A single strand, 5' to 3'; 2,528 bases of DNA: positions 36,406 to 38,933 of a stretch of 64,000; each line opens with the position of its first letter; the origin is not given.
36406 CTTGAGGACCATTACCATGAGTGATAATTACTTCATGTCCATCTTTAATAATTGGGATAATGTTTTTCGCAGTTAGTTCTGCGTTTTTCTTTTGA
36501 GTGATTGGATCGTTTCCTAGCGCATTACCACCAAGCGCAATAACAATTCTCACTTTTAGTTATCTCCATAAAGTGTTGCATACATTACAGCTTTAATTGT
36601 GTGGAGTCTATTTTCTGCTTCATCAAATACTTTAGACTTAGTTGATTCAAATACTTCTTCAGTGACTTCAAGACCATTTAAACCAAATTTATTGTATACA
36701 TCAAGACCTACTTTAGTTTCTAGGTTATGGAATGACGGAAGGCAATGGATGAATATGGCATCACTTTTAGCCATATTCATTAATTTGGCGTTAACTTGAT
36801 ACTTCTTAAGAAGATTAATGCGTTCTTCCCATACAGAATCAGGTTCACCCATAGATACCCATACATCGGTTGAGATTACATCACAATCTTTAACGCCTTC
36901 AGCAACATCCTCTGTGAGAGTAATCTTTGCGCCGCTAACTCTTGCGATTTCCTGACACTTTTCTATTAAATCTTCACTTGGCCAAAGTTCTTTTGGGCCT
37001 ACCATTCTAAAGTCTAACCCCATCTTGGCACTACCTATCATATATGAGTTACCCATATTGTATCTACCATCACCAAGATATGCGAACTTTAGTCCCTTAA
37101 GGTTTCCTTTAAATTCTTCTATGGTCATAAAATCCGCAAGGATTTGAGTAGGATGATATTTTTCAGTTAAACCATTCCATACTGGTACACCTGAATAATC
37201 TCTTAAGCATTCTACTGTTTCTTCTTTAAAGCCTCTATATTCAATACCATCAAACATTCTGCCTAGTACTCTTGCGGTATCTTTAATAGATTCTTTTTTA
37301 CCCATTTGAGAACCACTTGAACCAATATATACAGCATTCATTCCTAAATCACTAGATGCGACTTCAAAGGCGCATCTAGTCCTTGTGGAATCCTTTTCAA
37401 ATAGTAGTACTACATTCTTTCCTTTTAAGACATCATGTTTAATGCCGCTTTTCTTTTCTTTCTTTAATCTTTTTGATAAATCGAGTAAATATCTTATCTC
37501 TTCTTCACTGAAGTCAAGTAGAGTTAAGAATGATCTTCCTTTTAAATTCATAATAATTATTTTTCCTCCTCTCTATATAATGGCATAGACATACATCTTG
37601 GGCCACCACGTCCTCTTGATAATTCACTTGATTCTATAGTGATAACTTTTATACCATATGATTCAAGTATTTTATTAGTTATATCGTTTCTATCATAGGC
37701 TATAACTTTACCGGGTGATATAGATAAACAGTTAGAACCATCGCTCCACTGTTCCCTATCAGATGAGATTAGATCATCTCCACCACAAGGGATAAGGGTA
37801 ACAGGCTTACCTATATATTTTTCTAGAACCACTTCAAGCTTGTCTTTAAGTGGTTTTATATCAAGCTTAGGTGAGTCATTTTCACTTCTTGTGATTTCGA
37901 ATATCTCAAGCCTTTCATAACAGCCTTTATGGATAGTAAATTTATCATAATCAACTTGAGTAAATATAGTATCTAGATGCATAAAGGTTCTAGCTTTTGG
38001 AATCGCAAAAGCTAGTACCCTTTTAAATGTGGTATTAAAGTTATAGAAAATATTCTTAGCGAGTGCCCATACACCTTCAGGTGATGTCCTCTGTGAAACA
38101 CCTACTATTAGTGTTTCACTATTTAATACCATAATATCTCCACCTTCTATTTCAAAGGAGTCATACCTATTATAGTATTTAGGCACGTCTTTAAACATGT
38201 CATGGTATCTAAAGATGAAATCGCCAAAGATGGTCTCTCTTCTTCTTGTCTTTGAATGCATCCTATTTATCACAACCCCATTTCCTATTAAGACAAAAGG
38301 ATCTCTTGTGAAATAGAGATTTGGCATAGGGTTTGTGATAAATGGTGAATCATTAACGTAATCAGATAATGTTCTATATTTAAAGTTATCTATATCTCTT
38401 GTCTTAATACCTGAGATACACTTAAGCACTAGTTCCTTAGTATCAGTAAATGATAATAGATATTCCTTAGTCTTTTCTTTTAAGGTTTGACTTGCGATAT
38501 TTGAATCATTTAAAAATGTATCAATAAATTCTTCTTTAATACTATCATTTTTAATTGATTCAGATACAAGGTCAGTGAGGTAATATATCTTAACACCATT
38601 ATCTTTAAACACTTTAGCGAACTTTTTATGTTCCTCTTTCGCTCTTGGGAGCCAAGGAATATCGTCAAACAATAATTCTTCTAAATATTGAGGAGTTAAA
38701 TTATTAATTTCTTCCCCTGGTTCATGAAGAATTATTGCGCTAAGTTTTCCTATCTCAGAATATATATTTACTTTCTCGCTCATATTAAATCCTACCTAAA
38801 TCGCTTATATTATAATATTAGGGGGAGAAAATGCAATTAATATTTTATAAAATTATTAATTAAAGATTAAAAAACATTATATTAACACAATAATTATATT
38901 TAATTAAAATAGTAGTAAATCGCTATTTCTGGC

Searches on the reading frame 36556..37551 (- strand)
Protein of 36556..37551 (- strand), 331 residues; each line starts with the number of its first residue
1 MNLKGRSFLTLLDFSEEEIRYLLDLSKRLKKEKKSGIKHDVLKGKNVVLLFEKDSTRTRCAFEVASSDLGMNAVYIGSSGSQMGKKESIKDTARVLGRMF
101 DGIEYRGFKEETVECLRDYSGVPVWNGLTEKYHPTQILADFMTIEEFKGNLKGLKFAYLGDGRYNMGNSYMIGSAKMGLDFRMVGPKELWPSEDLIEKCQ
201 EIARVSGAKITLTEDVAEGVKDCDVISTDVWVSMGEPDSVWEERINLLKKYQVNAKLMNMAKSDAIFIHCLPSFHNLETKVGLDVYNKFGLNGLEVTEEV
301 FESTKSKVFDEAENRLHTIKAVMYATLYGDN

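Call 88: search_protein_families(library=pfam, proteins=[window:36556-37551:-], max_evalue=0.001)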
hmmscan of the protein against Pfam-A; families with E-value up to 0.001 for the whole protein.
window:36556-37551:- (331 aa): 2 families
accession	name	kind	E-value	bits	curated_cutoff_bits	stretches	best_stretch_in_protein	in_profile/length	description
PF00185.30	OTCace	-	4e-54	183.4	29.4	1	152-325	1-156/157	Aspartate/ornithine carbamoyltransferase, Asp/Orn binding domain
PF02729.26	OTCace_N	-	1.4e-48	165.1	29.9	1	6-146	1-148/148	Aspartate/ornithine carbamoyltransferase, carbamoyl-P binding domain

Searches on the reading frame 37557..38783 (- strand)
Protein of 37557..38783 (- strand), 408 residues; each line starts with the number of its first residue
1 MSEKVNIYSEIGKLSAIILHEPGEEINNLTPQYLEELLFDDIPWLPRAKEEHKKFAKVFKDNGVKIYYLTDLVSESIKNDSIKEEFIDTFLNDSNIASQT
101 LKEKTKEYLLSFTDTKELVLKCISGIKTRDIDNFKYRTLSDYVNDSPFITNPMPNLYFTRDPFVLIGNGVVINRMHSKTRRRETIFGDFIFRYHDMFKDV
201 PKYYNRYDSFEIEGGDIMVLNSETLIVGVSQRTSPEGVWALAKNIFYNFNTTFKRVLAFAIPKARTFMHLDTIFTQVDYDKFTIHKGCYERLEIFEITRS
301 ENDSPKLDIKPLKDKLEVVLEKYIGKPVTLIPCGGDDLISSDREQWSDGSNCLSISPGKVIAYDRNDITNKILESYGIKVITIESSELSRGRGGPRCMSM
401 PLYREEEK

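Call 88: search_protein_families(library=pfam, proteins=[window:37557-38783:-], max_evalue=0.001)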
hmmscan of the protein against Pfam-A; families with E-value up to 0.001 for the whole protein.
window:37557-38783:- (408 aa): 2 families
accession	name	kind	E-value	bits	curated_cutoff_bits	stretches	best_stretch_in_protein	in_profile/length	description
PF02274.22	ADI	-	6.2e-119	397.8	22.8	1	36-404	2-377/377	Arginine deiminase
PF19420.4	DDAH_eukar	-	3.1e-11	43.5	23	1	153-275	57-183/291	N,N dimethylarginine dimethylhydrolase, eukaryotic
